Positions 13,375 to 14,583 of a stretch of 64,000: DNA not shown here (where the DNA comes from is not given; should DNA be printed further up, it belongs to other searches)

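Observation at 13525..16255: Three tandem folD paralogues with progressively degenerate catalytic motifs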

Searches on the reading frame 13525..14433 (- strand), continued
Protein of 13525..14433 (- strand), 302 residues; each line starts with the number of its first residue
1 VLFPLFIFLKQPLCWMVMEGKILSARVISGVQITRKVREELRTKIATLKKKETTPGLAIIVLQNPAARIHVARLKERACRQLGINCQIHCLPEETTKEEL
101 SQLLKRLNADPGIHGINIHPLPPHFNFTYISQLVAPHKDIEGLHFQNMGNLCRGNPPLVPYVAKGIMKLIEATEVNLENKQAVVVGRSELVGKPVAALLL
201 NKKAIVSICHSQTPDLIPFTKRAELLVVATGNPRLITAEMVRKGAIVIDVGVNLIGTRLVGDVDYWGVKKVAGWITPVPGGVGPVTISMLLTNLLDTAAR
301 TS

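Call 22: find_encoding_contigs(protein=P0169, flank=7000, max_places=2)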
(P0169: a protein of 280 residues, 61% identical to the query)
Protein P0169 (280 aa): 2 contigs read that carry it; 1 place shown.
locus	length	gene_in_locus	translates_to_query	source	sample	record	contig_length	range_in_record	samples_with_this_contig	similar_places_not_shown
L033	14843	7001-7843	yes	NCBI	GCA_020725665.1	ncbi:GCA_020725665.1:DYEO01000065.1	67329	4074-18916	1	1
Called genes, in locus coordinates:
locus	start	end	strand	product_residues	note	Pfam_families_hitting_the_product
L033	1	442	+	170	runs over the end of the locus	PF01257:2Fe-2S_thioredx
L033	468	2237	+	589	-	PF12837:Fer4_6 (faint), PF01512:Complex1_51K, PF10589:NADH_4Fe-4S, PF00037:Fer4 (weak), PF13237:Fer4_10, PF12838:Fer4_7 (weak), PF13187:Fer4_9, PF00037:Fer4 (weak), +1 more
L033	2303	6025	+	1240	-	PF13510:Fer2_4, PF14691:Fer4_20, PF07992:Pyr_redox_2, PF13450:NAD_binding_8, PF13738:Pyr_redox_3, PF00070:Pyr_redox, PF22117:Fer4_Nqo3, PF04879:Molybdop_Fe4S4, +8 more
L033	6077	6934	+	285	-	PF00763:THF_DHG_CYH, PF02882:THF_DHG_CYH_C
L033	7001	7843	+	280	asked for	PF00763:THF_DHG_CYH, PF02882:THF_DHG_CYH_C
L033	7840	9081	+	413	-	PF13742:tRNA_anti_2, PF01336:tRNA_anti-codon, PF02601:Exonuc_VII_L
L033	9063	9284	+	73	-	PF02609:Exonuc_VII_S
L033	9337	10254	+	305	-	PF00348:polyprenyl_synt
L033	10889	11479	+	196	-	-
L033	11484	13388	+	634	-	PF13292:DXP_synthase_N, PF02775:TPP_enzyme_C (faint), PF02779:Transket_pyr, PF02780:Transketolase_C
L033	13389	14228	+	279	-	PF01479:S4, PF01728:FtsJ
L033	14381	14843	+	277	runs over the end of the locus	PF00781:DAGK_cat (weak), PF01513:NAD_kinase, PF20143:NAD_kinase_C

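Call 23: find_encoding_contigs(protein=P0148, flank=7000, max_places=2)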
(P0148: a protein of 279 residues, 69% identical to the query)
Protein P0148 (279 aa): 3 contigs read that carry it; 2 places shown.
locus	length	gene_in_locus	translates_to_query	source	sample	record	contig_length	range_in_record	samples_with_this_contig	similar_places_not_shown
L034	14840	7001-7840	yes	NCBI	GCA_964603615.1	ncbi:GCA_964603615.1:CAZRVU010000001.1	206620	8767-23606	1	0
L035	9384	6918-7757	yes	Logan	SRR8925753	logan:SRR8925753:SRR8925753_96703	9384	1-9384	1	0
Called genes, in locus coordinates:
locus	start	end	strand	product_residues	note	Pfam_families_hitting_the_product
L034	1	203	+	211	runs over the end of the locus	-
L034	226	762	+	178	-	PF12685:SpoIIIAH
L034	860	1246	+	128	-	PF03780:Asp23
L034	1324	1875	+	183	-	PF03780:Asp23 (faint)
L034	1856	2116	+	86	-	PF10031:DUF2273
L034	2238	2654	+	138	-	PF01029:NusB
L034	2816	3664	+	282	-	PF00175:NAD_binding_1 (weak), PF10418:DHODB_Fe-S_bind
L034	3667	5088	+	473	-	PF14691:Fer4_20, PF13241:NAD_binding_7 (faint), PF01134:GIDA (weak), PF07992:Pyr_redox_2, PF12831:FAD_oxidored (weak), PF13450:NAD_binding_8 (weak), PF13738:Pyr_redox_3 (faint), PF00070:Pyr_redox (weak)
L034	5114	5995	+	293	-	PF00763:THF_DHG_CYH, PF02882:THF_DHG_CYH_C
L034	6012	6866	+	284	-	PF00763:THF_DHG_CYH, PF02882:THF_DHG_CYH_C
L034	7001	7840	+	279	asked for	PF00763:THF_DHG_CYH, PF02882:THF_DHG_CYH_C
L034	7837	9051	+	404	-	PF13742:tRNA_anti_2, PF01336:tRNA_anti-codon, PF02601:Exonuc_VII_L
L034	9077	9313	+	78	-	PF02609:Exonuc_VII_S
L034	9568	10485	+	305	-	PF00348:polyprenyl_synt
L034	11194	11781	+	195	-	PF01595:CNNM (weak)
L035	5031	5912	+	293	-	PF00763:THF_DHG_CYH, PF02882:THF_DHG_CYH_C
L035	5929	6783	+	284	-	PF00763:THF_DHG_CYH, PF02882:THF_DHG_CYH_C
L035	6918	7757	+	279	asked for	PF00763:THF_DHG_CYH, PF02882:THF_DHG_CYH_C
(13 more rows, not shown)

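Call 43: search_solved_structures(query=window:13525-14367:-, show_alignments=5, max_evalue=1e-40)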
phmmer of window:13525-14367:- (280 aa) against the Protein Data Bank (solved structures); distinct sequences matched with E-value up to 1e-40: 26.
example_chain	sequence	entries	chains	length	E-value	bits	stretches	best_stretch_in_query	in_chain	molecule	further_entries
3l07_A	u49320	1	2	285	1.8e-66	227.7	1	5-276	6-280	Bifunctional protein folD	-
6v6y_A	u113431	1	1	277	2.7e-64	220.6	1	1-276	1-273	Bifunctional protein FolD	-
3p2o_A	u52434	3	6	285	5.7e-64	219.5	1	5-276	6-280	Bifunctional protein folD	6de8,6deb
4a5o_A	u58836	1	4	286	3.3e-61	210.4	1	1-276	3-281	BIFUNCTIONAL PROTEIN FOLD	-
6ape_A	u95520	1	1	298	4.8e-59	203.3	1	6-273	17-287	Bifunctional protein FolD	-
5o2a_A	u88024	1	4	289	8.9e-56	192.6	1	2-275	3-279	Bifunctional protein FolD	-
1b0a_A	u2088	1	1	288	2.9e-55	190.9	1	1-275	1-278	PROTEIN (FOLD BIFUNCTIONAL PROTEIN)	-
5nhs_A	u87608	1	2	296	5.2e-55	190.1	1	2-276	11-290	Bifunctional protein FolD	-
5o22_A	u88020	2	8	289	7.7e-55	189.6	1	2-275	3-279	Bifunctional protein FolD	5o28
7qei_A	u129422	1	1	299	1.5e-54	188.6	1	1-276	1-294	Probable bifunctional methylenetetrahydrofolate dehydrogenase/cyclohydrolase 2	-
4a26_A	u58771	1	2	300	1.4e-53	185.4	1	2-275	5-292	PUTATIVE C-1-TETRAHYDROFOLATE SYNTHASE, CYTOPLASMIC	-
4b4u_A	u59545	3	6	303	7.7e-52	179.7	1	3-277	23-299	BIFUNCTIONAL PROTEIN FOLD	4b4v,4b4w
6ecq_A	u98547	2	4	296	4.1e-51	177.3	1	3-278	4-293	METHYLENETETRAHYDROFOLATE DEHYDROGENASE CYCLOHYDROLASE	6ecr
1a4i_A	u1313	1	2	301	4.3e-51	177.3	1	3-278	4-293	METHYLENETETRAHYDROFOLATE DEHYDROGENASE / METHENYLTETRAHYDROFOLATE CYCLOHYDROLASE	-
1dia_A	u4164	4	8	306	4.6e-51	177.2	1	3-278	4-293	METHYLENETETRAHYDROFOLATE DEHYDROGENASE/CYCLOHYDROLASE | METHYLENETETRAHYDROFOLATE DEHYDROGENASE / CYCLOHYDROLASE | Methylenetetrahydrofolate dehydrogenase cycl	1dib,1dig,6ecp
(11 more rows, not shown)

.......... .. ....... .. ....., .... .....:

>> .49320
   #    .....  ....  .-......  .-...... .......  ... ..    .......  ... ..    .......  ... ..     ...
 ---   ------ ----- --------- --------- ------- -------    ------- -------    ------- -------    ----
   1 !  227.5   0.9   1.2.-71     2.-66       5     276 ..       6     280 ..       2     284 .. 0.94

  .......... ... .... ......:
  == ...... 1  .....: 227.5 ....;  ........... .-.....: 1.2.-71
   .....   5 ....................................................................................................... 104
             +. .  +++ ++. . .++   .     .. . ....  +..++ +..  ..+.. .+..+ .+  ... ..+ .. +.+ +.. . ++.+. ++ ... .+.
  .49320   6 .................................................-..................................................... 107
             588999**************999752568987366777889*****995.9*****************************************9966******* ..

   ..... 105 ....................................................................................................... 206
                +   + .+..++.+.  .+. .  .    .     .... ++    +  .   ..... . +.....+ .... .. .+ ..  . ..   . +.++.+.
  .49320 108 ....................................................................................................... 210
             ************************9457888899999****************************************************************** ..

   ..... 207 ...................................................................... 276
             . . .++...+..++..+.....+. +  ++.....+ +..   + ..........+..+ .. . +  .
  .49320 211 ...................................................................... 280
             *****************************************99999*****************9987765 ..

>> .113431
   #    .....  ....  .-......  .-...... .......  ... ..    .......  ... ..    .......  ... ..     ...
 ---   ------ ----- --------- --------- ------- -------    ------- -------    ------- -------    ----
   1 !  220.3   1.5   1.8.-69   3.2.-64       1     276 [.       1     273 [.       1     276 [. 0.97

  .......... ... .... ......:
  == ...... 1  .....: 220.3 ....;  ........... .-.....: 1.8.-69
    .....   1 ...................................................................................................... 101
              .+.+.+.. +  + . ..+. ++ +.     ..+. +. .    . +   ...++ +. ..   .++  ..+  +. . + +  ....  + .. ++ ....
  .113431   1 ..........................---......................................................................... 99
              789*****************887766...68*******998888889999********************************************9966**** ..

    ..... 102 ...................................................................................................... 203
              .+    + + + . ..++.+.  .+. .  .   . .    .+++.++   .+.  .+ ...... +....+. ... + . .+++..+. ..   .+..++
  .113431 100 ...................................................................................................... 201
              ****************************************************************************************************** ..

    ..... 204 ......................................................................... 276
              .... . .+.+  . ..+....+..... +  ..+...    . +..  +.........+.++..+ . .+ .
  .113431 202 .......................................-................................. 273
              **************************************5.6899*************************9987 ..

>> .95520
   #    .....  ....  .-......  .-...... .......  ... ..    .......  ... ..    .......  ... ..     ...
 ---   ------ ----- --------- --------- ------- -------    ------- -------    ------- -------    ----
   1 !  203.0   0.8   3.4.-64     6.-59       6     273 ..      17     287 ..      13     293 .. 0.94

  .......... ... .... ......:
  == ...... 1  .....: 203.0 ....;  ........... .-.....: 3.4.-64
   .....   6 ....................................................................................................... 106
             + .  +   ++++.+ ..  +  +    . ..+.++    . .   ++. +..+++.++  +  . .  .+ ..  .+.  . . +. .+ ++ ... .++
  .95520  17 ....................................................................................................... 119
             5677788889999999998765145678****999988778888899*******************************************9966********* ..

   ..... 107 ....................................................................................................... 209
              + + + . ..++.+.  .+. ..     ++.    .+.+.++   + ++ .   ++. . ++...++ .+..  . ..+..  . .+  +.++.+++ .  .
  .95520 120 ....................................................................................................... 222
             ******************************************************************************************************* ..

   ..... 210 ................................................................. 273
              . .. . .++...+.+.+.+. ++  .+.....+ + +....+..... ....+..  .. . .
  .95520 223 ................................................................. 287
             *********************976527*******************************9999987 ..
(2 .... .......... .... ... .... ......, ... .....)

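Call 47: find_encoding_contigs(protein=P0190, flank=7000, max_places=2)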
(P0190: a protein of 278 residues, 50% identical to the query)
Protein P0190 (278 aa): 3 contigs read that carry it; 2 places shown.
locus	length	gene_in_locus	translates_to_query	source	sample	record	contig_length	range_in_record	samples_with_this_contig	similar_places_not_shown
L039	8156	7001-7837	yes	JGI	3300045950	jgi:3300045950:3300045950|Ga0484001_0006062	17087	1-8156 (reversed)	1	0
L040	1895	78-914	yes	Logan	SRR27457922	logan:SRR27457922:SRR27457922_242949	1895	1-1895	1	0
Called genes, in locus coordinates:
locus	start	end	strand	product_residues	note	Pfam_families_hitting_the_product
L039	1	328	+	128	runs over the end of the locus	PF06686:SpoIIIAC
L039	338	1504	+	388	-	PF09546:Spore_III_AE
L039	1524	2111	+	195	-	PF09581:Spore_III_AF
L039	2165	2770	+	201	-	-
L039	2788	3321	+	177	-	PF12685:SpoIIIAH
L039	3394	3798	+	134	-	PF03780:Asp23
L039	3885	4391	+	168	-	PF03780:Asp23 (faint)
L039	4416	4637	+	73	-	PF10031:DUF2273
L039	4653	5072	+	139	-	PF01029:NusB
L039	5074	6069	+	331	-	PF00814:TsaD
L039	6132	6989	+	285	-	PF00763:THF_DHG_CYH, PF02882:THF_DHG_CYH_C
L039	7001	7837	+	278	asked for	PF00763:THF_DHG_CYH, PF02882:THF_DHG_CYH_C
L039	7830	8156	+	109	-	?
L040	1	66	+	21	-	?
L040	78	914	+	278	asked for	PF00763:THF_DHG_CYH, PF02882:THF_DHG_CYH_C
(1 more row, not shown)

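Call 51: search_protein_representatives(alignment_id=A3)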
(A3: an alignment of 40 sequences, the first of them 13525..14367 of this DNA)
Query: 40 sequences, 280 profile positions. Proteins with E-value up to 0.001 (for the whole library): 29440; up to 1e-10: 17737; up to 1e-30: 6674. The best 150 are listed.
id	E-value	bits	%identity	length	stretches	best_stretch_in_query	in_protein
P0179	9.8e-144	494.3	-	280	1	1-279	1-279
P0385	2.2e-99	348.8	-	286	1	1-279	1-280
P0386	2.0e-94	332.5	-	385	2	4-256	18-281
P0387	1.6e-88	313.1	-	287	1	1-279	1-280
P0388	4.1e-87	308.5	-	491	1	1-279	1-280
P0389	1.1e-86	307.1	-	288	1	1-278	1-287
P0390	1.7e-86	306.5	-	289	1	1-279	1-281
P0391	1.8e-86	306.4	-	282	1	1-278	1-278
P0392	7.8e-86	304.3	-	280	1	4-278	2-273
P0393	1.1e-85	303.8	-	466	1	3-277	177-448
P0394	1.6e-85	303.3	-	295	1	1-279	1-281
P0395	1.7e-85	303.2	-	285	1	3-277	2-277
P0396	5.2e-85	301.6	-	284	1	2-278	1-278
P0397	5.9e-85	301.4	-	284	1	4-279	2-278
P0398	6.0e-85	301.4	-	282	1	1-278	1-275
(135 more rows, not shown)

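Call 63: predict_structure(alignment_id=A3)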
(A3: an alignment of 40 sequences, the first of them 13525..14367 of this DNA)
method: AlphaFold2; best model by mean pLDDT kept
length: 280 residues; sequences in the alignment: 40
mean_pLDDT: 91.2   pTM: 0.89
mean pLDDT of the five models: 91.2, 90.3, 88.7, 87.4, 86.7
residues with pLDDT >= 90: 207; 70-90: 59; 50-70: 14; < 50: 0
segments of 3 or more residues with pLDDT < 50: none
pLDDT, mean of each block of 10 residues (from residue 1): 92 94 95 95 74 92 94 92 97 89 86 95 91 88 96 97 82 94 91 93 94 95 93 72 97 93 93 90
secondary structure, 60 per line:
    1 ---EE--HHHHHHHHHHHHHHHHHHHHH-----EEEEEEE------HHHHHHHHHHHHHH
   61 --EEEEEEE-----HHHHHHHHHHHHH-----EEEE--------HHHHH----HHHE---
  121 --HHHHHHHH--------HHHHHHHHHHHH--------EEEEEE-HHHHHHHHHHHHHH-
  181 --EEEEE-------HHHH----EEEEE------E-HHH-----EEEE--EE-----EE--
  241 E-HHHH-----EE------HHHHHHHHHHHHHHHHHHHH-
elements in order: H8-28 E34-40 H47-60 E63-69 H75-87 E93-96 H105-109 H123-130 H139-150 E159-164 H166-179 E183-187 H195-198 E203-207 E224-227 H243-246 H260-279

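Call 70: fold_search(model_id=the predicted structure, library=pdb)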
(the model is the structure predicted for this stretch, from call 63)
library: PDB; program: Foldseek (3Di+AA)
matches with E <= 10: 1687; with E <= 0.001: 238
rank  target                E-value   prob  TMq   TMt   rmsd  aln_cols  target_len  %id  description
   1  3l07_B                7.2e-33  1.00  0.92  0.90   2.3       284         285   42  Methylenetetrahydrofolate dehydrogenase/methenyltetrahydrofolate cyclohydrolase, putative bifunctional protein folD fr (released 2009-12-22)
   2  3p2o_A                1.6e-32  1.00  0.94  0.92   2.0       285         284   40  Crystal Structure of FolD Bifunctional Protein from Campylobacter jejuni (released 2010-10-13)
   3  3l07_A                2.6e-32  1.00  0.91  0.90   2.4       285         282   42  Methylenetetrahydrofolate dehydrogenase/methenyltetrahydrofolate cyclohydrolase, putative bifunctional protein folD fr (released 2009-12-22)
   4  3p2o_B                2.8e-32  1.00  0.93  0.93   2.0       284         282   40  Crystal Structure of FolD Bifunctional Protein from Campylobacter jejuni (released 2010-10-13)
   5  6deb_A                3.3e-32  1.00  0.93  0.92   2.2       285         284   40  Crystal Structure of Bifunctional Enzyme FolD-Methylenetetrahydrofolate Dehydrogenase/Cyclohydrolase in the Complex wi (released 2018-05-23)
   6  4a5o_B                1.2e-31  1.00  0.89  0.88   2.5       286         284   40  Crystal structure of Pseudomonas aeruginosa N5, N10- methylenetetrahydrofolate dehydrogenase-cyclohydrolase (FolD) (released 2011-11-16)
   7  6v6y                  2.2e-31  1.00  0.93  0.94   1.9       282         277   43  Crystal Structure of T. thermophilus methylenetetrahydrofolate dehydrogenase (MTHFD) (released 2020-05-27)
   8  6ape                  7.5e-31  1.00  0.91  0.90   2.2       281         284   34  Crystal Structure of Bifunctional protein FolD from Helicobacter pylori (released 2017-09-13)
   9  9ise_C                1.0e-30  1.00  0.93  0.90   2.0       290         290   36  Human MTHFD1 in complex with LY374571 (released 2025-01-01)
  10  7qei                  1.2e-30  1.00  0.93  0.90   2.0       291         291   40  Structure of human MTHFD2L in complex with TH7299 (released 2022-10-12)
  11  5o28_A                1.5e-30  1.00  0.86  0.84   3.1       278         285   37  E. coli FolD apo (released 2018-02-28)
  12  5o2a_B                1.8e-30  1.00  0.89  0.88   2.7       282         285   37  FolD Q98H (released 2018-02-28)
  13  4a26_B                1.9e-30  1.00  0.91  0.88   2.5       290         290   38  The crystal structure of Leishmania major N5,N10- methylenetetrahydrofolate dehydrogenase/cyclohydrolase (released 2011-10-26)
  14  9iuo_A                2.0e-30  1.00  0.92  0.90   2.2       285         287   38  Human MTHFD1 in complex with compound 16d (released 2025-01-01)
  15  5o22_D                3.2e-30  1.00  0.87  0.89   2.5       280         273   36  E. coli FolD in complex with carolacton (released 2018-02-28)
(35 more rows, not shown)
